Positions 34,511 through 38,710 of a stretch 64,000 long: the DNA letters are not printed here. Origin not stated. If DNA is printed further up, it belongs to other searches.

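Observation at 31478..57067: Two-partner secretion locus with a single uninterrupted 7,910-codon cargo gene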

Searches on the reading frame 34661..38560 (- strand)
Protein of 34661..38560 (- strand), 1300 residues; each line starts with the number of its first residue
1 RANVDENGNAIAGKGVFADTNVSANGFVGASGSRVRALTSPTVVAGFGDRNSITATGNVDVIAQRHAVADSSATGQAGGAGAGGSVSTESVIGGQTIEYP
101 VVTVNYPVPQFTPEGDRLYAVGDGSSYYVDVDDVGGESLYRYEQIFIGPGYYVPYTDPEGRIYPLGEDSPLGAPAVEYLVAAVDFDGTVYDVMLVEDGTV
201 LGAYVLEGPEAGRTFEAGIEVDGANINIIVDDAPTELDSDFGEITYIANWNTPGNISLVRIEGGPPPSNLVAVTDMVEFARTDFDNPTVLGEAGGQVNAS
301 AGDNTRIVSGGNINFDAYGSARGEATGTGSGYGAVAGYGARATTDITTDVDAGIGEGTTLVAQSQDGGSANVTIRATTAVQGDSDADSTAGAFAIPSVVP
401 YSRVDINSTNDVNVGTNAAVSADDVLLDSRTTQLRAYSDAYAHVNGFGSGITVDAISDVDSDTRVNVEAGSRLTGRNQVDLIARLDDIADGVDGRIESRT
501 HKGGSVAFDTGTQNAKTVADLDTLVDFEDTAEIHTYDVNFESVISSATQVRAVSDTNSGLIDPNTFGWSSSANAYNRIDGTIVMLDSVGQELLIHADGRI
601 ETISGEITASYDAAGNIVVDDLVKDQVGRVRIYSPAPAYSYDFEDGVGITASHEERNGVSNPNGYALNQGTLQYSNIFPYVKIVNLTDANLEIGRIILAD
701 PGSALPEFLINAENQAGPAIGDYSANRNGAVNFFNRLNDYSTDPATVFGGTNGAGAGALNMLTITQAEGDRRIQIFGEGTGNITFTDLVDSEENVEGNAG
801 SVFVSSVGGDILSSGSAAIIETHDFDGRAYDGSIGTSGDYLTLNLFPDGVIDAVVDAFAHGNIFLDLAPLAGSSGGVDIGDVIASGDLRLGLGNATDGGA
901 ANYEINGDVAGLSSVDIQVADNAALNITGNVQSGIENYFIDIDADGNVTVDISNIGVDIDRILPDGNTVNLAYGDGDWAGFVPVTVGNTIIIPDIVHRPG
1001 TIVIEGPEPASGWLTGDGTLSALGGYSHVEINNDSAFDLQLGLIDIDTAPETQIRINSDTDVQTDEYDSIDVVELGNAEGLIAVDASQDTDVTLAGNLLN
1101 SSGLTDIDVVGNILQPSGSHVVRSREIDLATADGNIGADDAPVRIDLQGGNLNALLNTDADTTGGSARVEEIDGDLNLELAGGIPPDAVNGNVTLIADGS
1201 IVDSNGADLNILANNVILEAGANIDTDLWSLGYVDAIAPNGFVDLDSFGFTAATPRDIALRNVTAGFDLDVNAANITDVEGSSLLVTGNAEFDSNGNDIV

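Call 15: find_homologous_proteins(query=window:34661-38560:-, max_evalue=0.00001)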
Query window:34661-38560:-: 8000 candidates shared short words with the query, none scored E <= 0.00001.

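Call 23: search_protein_representatives(protein=window:34811-38410:-)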
Query: 1200 residues. Proteins with E-value up to 0.001 (for the whole library): 8; up to 1e-10: 6; up to 1e-30: 2. The best 8 are listed.
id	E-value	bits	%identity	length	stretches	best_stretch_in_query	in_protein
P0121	0.0e+00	2578.4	100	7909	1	1-1200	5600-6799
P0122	1.5e-247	841.4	45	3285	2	6-1197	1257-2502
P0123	3.0e-29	118.4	38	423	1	543-907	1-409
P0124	2.1e-19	85.7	28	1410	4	959-1174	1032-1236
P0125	2.0e-17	79.2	31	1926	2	684-1176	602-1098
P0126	5.8e-15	71.1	34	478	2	961-1170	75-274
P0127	3.0e-10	55.4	35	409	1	939-1168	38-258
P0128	3.4e-04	35.4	28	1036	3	749-1111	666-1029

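Call 25: list_cluster_members(proteins=[P0121, P0122])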
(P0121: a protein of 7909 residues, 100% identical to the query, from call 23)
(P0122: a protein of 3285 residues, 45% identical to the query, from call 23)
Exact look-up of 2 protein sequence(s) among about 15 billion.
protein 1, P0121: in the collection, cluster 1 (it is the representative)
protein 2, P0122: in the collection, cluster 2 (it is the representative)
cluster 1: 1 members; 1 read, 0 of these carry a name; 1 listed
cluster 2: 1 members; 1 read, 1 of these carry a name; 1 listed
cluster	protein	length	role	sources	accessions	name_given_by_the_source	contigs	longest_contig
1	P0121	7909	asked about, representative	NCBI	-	-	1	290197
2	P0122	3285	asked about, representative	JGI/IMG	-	hypothetical protein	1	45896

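Call 27: find_encoding_contigs(protein=P0122, flank=10000, max_places=3)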
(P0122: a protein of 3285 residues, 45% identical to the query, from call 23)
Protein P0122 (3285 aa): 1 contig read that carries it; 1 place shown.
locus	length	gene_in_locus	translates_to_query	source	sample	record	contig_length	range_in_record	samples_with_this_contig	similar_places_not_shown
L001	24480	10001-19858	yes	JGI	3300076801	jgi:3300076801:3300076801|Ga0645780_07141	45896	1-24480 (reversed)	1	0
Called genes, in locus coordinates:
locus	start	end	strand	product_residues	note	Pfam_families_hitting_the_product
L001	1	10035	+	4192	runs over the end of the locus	PF05860:TPS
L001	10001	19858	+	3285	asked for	PF18886:DUF5649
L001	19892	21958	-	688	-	PF07715:Plug, PF00593:TonB_dep_Rec_b-barrel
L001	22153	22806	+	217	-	PF13689:DUF4154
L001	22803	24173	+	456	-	PF00672:HAMP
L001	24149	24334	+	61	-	-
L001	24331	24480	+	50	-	?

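Call 28: find_encoding_contigs(protein=P0121, flank=3000, max_places=3)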
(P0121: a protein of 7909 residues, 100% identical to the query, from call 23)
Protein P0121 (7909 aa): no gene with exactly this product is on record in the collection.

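Call 36: search_solved_structures(query=window:34811-38410:-, max_evalue=1)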
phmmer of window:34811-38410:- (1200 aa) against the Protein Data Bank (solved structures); distinct sequences matched with E-value up to 1: 0.

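Call 42: find_related_loci(query=L001:1-1500:+, collection=metagenome_contigs, flank=10000)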
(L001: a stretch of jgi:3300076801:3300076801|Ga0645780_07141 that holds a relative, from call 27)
Query L001:1-1500:+ (500 aa) in metagenome_contigs; peptide patterns used: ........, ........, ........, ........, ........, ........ (x = any residue, [..] = any of these).
273 stretches matched a pattern, but none encodes a relative of the query by tblastn (E <= 1e-3).

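Call 52: predict_structure(alignment_id=A1)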
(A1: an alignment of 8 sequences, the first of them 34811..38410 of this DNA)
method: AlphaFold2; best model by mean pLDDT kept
length: 1200 residues; sequences in the alignment: 8
mean_pLDDT: 69.5   pTM: 0.56
mean pLDDT of the five models: 69.5, 65.5, 64.8, 64.4, 55.3
residues with pLDDT >= 90: 308; 70-90: 420; 50-70: 179; < 50: 293
segments of 3 or more residues with pLDDT < 50: 27-236, 438-443, 509-515, 594-609, 666-712
pLDDT, mean of each block of 10 residues (from residue 1): 67 65 49 25 23 22 23 23 22 25 34 36 26 22 24 25 36 31 29 25 34 33 24 46 68 78 82 73 58 81 89 76 91 82 64 88 95 94 86 70 84 93 93 72 67 64 77 91 91 72 61 53 84 77 89 82 87 75 73 44 43 70 74 94 82 63 56 39 31 34 33 53 91 93 65 93 88 92 91 81 90 91 75 93 78 92 92 91 90 86 71 82 69 83 86 90 90 90 93 84 82 76 88 91 94 93 86 93 85 89 77 75 89 65 91 74 89 89 89 72
secondary structure, 60 per line:
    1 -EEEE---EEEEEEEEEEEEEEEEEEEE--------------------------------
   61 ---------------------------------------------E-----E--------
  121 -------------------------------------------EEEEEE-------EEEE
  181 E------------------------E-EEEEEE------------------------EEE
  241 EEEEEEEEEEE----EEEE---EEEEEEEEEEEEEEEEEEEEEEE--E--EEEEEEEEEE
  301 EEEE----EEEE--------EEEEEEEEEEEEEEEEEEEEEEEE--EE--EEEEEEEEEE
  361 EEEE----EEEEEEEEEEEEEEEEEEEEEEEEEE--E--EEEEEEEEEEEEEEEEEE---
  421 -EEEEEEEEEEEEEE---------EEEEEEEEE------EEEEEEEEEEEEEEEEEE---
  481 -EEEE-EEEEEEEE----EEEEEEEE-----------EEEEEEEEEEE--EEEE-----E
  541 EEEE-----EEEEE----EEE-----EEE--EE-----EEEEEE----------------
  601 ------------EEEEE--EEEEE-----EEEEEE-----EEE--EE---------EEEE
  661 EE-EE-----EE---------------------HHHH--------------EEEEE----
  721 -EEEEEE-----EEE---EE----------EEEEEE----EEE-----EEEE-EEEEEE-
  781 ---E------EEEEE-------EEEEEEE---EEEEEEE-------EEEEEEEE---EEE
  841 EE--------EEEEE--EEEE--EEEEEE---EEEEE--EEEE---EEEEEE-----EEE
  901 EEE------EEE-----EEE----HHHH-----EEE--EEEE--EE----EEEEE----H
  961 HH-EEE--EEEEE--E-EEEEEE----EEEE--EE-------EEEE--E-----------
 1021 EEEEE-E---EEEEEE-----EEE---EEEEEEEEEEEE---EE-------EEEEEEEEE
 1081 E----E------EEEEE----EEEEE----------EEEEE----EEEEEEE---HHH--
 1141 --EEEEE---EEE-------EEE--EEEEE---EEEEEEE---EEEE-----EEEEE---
elements in order (helices of 4 or more, strands of 3 or more residues): E2-5 E9-28 E164-169 E177-181 E208-213 E238-251 E256-259 E263-285 E291-304 E309-312 E321-344 E351-364 E369-394 E400-417 E422-435 E445-453 E460-477 E482-485 E487-494 E499-506 E518-528 E531-534 E540-544 E550-554 E559-561 E567-569 E579-584 E613-617 E620-624 E630-635 E641-643 E657-662 H694-697 E712-716 E722-727 E733-735 E751-756 E761-763 E769-772 E774-779 E791-795 E803-809 E813-819 E827-834 E838-842 E851-855 E858-861 E864-869 E873-877 E880-883 E887-892 E898-903 E910-912 E918-920 H925-928 E934-936 E939-942 E951-955 E964-966 E969-973 E978-983 E988-991 E1003-1006 E1021-1025 E1031-1036 E1042-1044 E1048-1059 E1072-1081 E1093-1097 E1102-1106 E1117-1121 E1126-1132 E1143-1147 E1151-1153 E1161-1163 E1166-1170 E1174-1180 E1184-1187 E1193-1197

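Call 54: search_protein_families(library=pfam, proteins=[window:34811-38410:-], max_evalue=1)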
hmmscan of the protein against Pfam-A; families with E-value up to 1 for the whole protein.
window:34811-38410:- (1200 aa): 0 families

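Call 55: fold_search(model_id=the predicted structure, library=pdb)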
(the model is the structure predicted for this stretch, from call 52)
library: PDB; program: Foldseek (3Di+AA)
matches with E <= 10: 29; with E <= 0.001: 0
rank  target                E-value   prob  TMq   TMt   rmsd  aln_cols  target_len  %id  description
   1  6p5t_D                1.9e-01  0.03  0.08  0.10  30.8      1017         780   10  Surface-layer (S-layer) RsaA protein from Caulobacter crescentus bound to strontium and iodide (released 2020-01-15)
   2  4rt6_A                2.0e-01  0.05  0.11  0.13  26.8      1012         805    9  Structure of a complex between hemopexin and hemopexin binding protein (released 2016-05-18)
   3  8bwk_B                2.0e-01  0.02  0.06  0.09  37.2      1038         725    8  Metagenomic derived PL6 alginate lyase (released 2023-12-20)
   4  6p5t_B                4.1e-01  0.04  0.09  0.12  29.2      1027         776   11  Surface-layer (S-layer) RsaA protein from Caulobacter crescentus bound to strontium and iodide (released 2020-01-15)
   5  4kh3                  6.2e-01  0.03  0.08  0.13  28.3       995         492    9  Structure of a bacterial self-associating protein (released 2014-01-15)
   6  6p5t_C                8.9e-01  0.02  0.07  0.10  30.0      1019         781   10  Surface-layer (S-layer) RsaA protein from Caulobacter crescentus bound to strontium and iodide (released 2020-01-15)
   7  3h09_A                1.3e+00  0.01  0.06  0.07  31.4       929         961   11  The structure of Haemophilus influenzae IgA1 protease (released 2009-04-21)
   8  6p5t_A                1.5e+00  0.01  0.08  0.11  28.5      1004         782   12  Surface-layer (S-layer) RsaA protein from Caulobacter crescentus bound to strontium and iodide (released 2020-01-15)
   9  2qv3                  2.6e+00  0.01  0.04  0.08  26.9       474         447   11  Crystal Structure of the Helicobacter pylori Vacuolating Toxin p55 Domain (released 2007-10-23)
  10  8bwk_C                2.7e+00  0.01  0.07  0.11  37.1      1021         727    8  Metagenomic derived PL6 alginate lyase (released 2023-12-20)
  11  6e0v_A                3.2e+00  0.01  0.07  0.12  25.5       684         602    7  Apo crystal structure of the colanidase tailspike protein gp150 of Phage Phi92 (released 2019-07-17)
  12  7koh_C                3.2e+00  0.01  0.06  0.10  27.7       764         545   12  Crystal structure of antigen 43 from Escherichia coli EDL933 (released 2022-03-09)
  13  8vbb_A                3.6e+00  0.01  0.13  0.14  25.1      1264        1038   11  The secreted adhesin EtpA of Enterotoxigenic Escherichia coli in complex with the mouse mAb 1G05 (released 2024-09-04)
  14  5awf_B                3.9e+00  0.01  0.04  0.09  26.6       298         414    9  Crystal structure of SufB-SufC-SufD complex from Escherichia coli (released 2015-11-11)
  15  5gkd_A                4.1e+00  0.00  0.06  0.08  38.3      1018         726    8  Structure of PL6 family alginate lyase AlyGC (released 2017-02-08)
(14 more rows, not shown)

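Call 95: find_related_loci(query=A5, collection=metagenome_contigs, flank=10000)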
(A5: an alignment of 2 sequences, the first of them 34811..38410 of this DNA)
Query A5 (1200 aa) in metagenome_contigs; peptide patterns used: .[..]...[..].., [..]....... (x = any residue, [..] = any of these).
261 stretches matched a pattern, but none encodes a relative of the query by tblastn (E <= 1e-3).
